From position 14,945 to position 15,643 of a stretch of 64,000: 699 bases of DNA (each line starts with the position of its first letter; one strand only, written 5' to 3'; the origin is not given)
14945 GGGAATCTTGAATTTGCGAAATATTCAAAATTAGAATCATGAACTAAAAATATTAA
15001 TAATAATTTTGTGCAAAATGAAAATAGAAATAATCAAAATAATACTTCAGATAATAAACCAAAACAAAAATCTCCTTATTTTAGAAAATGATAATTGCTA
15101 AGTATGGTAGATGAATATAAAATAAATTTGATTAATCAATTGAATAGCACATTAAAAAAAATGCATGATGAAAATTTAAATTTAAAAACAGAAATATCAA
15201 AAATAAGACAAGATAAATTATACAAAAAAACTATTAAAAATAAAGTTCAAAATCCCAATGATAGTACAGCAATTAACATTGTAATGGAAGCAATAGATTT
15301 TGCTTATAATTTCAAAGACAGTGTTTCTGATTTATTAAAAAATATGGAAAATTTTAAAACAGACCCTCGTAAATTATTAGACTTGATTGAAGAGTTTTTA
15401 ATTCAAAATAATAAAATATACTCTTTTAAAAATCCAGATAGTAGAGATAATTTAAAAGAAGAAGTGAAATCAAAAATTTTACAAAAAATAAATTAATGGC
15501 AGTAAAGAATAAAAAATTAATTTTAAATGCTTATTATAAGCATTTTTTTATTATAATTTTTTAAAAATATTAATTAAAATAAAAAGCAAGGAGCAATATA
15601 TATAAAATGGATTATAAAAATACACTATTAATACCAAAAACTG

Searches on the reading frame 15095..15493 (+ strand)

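Call 66: search_protein_families(library=pfam, proteins=[window:15095-15493:+], max_evalue=0.01)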
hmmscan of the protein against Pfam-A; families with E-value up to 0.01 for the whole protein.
seq(133 aa): 1 family
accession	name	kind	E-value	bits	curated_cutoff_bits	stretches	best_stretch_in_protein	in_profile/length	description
PF12919.13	TcdA_TcdB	-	0.0064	16.2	23.6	1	38-108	280-350/382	TcdA/TcdB catalytic glycosyltransferase domain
